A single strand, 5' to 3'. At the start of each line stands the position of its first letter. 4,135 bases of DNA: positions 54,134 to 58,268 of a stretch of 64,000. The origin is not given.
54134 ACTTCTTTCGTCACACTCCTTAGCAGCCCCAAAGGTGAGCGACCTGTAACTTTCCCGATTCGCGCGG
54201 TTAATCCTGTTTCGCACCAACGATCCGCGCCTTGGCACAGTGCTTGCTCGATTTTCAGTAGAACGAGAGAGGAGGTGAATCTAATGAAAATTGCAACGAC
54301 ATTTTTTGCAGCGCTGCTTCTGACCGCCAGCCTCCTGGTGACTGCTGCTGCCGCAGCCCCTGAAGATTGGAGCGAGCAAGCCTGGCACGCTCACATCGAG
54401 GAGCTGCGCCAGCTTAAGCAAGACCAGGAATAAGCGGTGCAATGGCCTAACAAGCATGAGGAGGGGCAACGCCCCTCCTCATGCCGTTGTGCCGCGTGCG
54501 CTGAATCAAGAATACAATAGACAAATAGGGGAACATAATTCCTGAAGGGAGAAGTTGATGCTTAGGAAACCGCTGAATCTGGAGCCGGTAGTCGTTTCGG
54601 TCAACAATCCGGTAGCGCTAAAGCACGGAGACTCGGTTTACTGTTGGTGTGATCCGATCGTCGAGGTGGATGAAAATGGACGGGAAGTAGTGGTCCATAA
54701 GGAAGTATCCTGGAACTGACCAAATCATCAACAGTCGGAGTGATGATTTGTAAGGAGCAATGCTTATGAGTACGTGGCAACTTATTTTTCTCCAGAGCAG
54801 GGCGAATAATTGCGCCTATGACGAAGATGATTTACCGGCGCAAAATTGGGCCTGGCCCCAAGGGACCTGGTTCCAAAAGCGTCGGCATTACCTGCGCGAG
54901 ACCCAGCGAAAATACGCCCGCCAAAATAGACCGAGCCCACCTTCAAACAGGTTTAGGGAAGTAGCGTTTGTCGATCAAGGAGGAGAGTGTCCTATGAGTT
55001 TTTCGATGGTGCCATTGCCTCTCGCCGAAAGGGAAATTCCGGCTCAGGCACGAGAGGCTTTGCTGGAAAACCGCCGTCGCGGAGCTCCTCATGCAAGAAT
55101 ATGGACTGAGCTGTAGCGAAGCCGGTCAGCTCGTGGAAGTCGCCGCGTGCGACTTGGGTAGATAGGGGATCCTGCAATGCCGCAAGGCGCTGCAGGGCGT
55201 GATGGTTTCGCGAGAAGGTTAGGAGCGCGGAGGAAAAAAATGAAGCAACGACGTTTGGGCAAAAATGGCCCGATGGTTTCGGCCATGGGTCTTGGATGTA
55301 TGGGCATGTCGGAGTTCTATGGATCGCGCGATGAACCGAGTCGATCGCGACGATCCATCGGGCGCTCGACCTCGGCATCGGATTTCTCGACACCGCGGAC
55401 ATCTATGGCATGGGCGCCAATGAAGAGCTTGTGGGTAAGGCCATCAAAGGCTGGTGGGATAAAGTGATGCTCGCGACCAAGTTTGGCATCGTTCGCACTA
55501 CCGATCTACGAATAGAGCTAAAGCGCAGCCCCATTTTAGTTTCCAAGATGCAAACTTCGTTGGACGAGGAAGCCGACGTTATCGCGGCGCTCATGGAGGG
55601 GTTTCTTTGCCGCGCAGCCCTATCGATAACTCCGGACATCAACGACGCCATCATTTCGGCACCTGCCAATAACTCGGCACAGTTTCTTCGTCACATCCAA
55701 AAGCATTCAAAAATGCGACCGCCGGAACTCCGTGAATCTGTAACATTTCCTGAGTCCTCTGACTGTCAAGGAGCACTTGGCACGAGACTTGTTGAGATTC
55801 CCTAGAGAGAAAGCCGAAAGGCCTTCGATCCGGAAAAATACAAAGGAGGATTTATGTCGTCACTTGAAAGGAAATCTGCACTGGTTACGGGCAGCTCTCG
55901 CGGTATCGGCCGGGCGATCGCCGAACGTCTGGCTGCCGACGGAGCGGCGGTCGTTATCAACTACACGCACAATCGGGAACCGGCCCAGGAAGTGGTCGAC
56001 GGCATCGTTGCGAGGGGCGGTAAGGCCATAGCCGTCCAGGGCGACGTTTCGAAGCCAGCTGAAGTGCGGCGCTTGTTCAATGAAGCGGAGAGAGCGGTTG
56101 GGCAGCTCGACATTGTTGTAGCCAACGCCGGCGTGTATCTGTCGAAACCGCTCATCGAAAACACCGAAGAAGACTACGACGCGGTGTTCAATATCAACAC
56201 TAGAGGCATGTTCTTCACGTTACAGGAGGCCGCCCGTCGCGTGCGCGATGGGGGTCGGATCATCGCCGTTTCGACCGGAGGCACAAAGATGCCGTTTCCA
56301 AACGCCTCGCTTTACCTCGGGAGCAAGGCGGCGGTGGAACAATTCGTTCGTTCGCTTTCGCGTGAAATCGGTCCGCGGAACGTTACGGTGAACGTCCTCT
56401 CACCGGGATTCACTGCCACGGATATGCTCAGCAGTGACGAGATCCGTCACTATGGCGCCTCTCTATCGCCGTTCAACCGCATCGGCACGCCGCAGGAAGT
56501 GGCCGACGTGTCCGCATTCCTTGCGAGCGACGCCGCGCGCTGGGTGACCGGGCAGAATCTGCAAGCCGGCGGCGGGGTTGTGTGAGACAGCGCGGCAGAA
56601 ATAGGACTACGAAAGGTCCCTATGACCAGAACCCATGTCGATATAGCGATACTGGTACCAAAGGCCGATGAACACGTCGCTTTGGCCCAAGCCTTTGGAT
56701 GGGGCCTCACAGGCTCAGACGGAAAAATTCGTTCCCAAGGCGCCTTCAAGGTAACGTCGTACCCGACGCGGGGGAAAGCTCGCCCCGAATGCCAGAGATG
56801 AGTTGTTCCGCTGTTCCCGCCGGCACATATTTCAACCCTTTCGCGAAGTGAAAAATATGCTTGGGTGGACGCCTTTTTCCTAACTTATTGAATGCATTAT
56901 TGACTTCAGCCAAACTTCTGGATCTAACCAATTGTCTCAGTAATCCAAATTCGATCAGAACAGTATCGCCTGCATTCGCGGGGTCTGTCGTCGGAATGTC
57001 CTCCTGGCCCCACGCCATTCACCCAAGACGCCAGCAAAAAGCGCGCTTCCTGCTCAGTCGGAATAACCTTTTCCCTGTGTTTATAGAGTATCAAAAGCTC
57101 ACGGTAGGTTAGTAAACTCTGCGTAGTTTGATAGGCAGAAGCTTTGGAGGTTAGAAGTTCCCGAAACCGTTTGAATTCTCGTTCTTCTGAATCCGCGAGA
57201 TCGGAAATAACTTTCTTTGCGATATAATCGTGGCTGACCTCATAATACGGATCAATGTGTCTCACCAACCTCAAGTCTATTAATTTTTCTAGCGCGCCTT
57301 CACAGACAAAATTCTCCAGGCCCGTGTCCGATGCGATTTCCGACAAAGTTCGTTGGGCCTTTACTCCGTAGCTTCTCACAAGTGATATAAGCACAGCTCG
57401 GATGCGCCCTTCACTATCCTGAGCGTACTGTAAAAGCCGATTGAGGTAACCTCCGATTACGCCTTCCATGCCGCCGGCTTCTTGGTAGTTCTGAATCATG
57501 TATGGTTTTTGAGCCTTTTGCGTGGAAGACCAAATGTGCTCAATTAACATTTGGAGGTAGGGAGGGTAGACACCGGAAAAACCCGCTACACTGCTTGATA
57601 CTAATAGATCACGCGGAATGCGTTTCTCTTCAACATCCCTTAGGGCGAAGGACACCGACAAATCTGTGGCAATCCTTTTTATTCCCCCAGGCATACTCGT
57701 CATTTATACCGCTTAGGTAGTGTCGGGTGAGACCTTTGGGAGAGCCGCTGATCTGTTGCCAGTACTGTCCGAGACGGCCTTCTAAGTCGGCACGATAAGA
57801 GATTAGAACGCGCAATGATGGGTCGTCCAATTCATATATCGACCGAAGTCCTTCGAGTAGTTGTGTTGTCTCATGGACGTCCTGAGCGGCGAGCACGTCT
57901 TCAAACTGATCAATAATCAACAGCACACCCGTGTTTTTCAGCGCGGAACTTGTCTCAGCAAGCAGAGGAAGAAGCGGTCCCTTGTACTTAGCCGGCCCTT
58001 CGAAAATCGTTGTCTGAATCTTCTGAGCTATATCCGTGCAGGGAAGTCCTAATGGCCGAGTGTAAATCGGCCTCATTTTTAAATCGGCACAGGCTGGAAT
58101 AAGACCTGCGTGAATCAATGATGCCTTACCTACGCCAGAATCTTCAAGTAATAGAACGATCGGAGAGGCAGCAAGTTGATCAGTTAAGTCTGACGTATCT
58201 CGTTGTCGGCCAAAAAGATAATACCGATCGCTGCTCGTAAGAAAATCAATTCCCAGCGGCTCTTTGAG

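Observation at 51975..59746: Candidate undescribed sigma-54 regulon: GAF-GAF enhancer-binding protein plus two paralogous 49-aa small-protein genes, each behind a perfect -24/-12 promoter and a shared upstream dyad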

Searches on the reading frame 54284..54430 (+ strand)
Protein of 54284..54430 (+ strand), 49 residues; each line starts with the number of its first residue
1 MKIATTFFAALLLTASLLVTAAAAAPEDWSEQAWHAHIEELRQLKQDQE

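Call 8: search_protein_families(library=pfam, proteins=[window:54284-54430:+], max_evalue=0.01)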
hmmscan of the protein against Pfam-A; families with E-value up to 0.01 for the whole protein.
window:54284-54430:+ (49 aa): 0 families

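Call 10: list_cluster_members(proteins=[window:54284-54430:+, window:58881-59027:+, window:59051-59461:+, window:59480-59743:+, window:55854-56582:+, window:52011-54095:+, window:52023-54095:+, window:51975-54095:+, window:54558-54716:+])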
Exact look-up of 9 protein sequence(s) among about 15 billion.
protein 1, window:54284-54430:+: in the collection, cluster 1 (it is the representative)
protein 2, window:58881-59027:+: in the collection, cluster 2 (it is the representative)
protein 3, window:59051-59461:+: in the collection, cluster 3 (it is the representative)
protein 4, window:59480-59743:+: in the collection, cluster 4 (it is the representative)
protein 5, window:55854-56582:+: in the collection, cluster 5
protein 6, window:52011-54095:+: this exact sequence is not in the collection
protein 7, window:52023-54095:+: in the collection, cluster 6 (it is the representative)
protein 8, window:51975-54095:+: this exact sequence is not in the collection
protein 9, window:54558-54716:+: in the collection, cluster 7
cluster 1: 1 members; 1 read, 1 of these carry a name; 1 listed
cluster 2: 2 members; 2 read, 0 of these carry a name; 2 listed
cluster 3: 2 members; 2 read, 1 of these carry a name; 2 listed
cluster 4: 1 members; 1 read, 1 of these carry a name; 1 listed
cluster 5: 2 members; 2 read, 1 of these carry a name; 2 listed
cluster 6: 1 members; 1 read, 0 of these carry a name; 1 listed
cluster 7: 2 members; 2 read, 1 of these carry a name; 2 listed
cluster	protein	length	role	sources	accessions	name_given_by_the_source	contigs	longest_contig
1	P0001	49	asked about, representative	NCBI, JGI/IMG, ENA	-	Spy/CpxP family protein refolding chaperone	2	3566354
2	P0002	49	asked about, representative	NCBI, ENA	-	-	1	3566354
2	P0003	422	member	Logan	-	-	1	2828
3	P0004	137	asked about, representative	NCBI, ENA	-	-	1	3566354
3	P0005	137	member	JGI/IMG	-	hypothetical protein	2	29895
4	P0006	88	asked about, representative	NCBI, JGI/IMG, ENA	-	ABC-type transporter Mla MlaB component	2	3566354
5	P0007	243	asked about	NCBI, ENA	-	-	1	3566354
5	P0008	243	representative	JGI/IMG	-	3-oxoacyl-[acyl-carrier protein] reductase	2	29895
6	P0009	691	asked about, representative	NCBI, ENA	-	-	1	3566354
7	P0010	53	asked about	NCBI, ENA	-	-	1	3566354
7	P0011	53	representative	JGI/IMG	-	hypothetical protein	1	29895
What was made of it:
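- Checked: The likely start is ATG 52011 or 52023; the 691-aa product from 52023 is the public gene call (call 10).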

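Call 14: find_encoding_contigs(protein=P0005, flank=10000, max_places=6)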
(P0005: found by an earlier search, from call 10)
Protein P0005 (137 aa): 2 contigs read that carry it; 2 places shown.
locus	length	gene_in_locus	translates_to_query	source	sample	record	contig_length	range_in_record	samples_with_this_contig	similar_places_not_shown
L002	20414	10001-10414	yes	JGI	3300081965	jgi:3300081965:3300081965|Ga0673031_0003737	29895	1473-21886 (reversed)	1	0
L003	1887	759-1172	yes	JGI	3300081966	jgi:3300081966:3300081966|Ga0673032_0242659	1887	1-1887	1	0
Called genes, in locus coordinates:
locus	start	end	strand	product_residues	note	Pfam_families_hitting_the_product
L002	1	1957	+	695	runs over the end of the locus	PF01590:GAF, PF13185:GAF_2, PF13492:GAF_3, PF01590:GAF, PF13185:GAF_2, PF13492:GAF_3, PF00158:Sigma54_activat, PF14532:Sigma54_activ_2, +4 more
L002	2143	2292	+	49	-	-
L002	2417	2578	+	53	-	-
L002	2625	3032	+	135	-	-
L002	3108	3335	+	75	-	PF00248:Aldo_ket_red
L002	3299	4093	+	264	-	PF00248:Aldo_ket_red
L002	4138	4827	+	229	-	-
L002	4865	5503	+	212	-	PF02627:CMD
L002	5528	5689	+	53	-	-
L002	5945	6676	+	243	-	PF00106:adh_short, PF08659:KR, PF01370:Epimerase, PF13561:adh_short_C2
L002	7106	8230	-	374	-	-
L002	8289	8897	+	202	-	PF00872:Transposase_mut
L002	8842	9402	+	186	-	PF00872:Transposase_mut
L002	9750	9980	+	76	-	-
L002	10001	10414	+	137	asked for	-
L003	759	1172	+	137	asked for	-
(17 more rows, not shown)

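Call 20: search_protein_families(library=ncbifam, proteins=[window:54284-54430:+], max_evalue=1)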
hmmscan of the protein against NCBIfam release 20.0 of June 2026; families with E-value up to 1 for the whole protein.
window:54284-54430:+ (49 aa): 1 family
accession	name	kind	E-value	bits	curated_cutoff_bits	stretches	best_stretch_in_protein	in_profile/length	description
TIGR00548.1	lolB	equivalog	0.0048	16.5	59.6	1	2-48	3-49/202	lipoprotein insertase outer membrane protein LolB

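Call 21: find_homologous_proteins(query=window:54284-54430:+, max_evalue=10)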
Query window:54284-54430:+ (49 aa): 2 proteins with E <= 10 among 2 candidates.
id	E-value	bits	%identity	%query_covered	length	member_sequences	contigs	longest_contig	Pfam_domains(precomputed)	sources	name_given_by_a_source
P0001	4.3e-23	96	100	100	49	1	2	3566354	-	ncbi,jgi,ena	jgi:Spy/CpxP family protein refolding chaperone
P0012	1.2e-17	79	88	100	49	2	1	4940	-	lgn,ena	-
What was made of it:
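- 54284..54433 (+): Small ORF 1, 49 aa: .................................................. The N-terminus looks like a signal peptide and the tail is acidic. It shares only its 5' part with the family of small ORF 2. Only two clusters were found among 5.8 billion proteins: itself and one 88% identical relative (call 21).
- Small ORF 1 has only one other cluster in 5.8 billion proteins (call 21).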

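Call 29: find_encoding_contigs(protein=P0012, flank=5000, max_places=4)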
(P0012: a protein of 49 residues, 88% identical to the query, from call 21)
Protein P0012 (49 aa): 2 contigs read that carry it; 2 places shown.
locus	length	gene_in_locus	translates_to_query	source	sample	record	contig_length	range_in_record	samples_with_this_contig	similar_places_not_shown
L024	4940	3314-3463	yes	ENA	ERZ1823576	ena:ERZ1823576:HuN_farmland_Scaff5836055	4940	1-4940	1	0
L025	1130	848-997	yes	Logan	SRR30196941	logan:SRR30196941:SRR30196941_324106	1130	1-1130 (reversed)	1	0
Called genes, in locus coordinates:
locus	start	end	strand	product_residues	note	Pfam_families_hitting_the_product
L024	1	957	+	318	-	?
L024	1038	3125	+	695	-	PF01590:GAF, PF13185:GAF_2, PF13492:GAF_3, PF01590:GAF, PF13185:GAF_2, PF13492:GAF_3, PF00158:Sigma54_activat, PF14532:Sigma54_activ_2, +4 more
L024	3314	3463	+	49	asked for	-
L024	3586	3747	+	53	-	-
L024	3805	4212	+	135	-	-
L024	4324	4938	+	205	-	?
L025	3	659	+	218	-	?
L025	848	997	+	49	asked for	-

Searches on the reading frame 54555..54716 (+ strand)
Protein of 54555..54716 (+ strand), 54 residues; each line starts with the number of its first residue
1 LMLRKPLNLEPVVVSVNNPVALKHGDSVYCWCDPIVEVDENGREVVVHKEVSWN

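Call 8: search_protein_families(library=pfam, proteins=[window:54555-54716:+], max_evalue=0.01)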
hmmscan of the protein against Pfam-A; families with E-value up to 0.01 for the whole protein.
window:54555-54716:+ (54 aa): 0 families

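Call 20: search_protein_families(library=ncbifam, proteins=[window:54558-54716:+], max_evalue=1)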
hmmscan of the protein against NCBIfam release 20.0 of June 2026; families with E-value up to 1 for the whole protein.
window:54558-54716:+ (53 aa): 1 family
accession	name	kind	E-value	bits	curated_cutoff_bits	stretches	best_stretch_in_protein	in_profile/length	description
NF049879.1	AcerHdlse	equivalog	0.14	10.5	950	1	6-52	543-589/657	aceric acid hydrolase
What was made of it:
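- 54558..54719 (+): Conserved 53-aa ORF of unknown function (….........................), probably in the P1 transcription unit. It has no Pfam or NCBIfam hit (calls 8, 20).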

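Call 65: search_protein_families(library=ncbifam, proteins=[window:54558-54716:+], max_evalue=1)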
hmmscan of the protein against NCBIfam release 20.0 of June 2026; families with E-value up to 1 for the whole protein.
seq(53 aa): 1 family
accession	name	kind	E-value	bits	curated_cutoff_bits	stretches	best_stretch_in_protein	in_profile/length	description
NF049879.1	AcerHdlse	equivalog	0.14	10.5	950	1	6-52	543-589/657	aceric acid hydrolase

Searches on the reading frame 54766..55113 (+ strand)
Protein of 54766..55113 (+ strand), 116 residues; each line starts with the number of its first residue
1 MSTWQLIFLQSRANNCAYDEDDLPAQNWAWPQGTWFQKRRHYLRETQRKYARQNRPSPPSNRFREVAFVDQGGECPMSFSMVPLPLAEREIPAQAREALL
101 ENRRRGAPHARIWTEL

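Call 38: search_protein_families(library=pfam, proteins=[window:54766-55113:+], max_evalue=0.01)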
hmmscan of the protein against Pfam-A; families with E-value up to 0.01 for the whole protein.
seq(116 aa): 0 families
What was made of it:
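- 54766..55170 (+): Conserved unknown protein (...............…) followed by a small ORF of a third family (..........…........…). The small ORF is frameshifted in this window. There is no Pfam hit (call 38).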

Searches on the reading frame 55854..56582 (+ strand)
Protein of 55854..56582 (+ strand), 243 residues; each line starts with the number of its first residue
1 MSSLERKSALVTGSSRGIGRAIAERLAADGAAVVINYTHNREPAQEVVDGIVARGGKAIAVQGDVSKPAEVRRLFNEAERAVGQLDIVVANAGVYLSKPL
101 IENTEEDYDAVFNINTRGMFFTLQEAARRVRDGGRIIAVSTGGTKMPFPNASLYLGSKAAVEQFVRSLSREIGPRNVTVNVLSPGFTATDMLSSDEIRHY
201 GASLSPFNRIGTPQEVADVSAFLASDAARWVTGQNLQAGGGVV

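Call 8: search_protein_families(library=pfam, proteins=[window:55854-56582:+], max_evalue=0.01)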
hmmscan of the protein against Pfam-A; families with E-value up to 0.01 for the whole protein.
window:55854-56582:+ (243 aa): 6 families
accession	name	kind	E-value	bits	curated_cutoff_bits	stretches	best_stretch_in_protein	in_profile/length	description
PF13561.12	adh_short_C2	-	2.7e-61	207.6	27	1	15-242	5-235/236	Enoyl-(Acyl carrier protein) reductase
PF00106.31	adh_short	-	5.6e-52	176.5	26.6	1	7-194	1-189/195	short chain dehydrogenase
PF08659.16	KR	-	3.2e-14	53.7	22.6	1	9-170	3-165/180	KR domain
PF01370.27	Epimerase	-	2e-07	31.1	20.9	1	9-178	1-166/240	NAD dependent epimerase/dehydratase family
PF13460.12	NAD_binding_10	-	0.00036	20.9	27.2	1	13-185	1-144/184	NAD(P)H-binding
PF00107.32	ADH_zinc_N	-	0.0058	17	31.8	0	85-166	35-115/129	Zinc-binding dehydrogenase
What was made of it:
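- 55854..56585 (+): Short-chain dehydrogenase/reductase, the target of P3. Pfam adh_short_C2, E 2.7e-61 (call 8).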

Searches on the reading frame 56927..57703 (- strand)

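Call 8: search_protein_families(library=pfam, proteins=[window:56927-57703:-], max_evalue=0.01)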
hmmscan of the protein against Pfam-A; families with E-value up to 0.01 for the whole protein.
window:56927-57703:- (259 aa): 1 family
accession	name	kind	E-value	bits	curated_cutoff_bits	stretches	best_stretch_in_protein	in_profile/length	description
PF20703.3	nSTAND1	-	7e-08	32.9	27.1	1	48-195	227-375/379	Novel STAND NTPase 1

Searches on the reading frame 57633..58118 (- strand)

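Call 8: search_protein_families(library=pfam, proteins=[window:57633-58118:-], max_evalue=0.01)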
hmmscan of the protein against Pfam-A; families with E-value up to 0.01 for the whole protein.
window:57633-58118:- (162 aa): 1 family
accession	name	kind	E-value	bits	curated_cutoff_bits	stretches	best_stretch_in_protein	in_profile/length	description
PF20703.3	nSTAND1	-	1.5e-08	35.1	27.1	1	2-119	50-170/379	Novel STAND NTPase 1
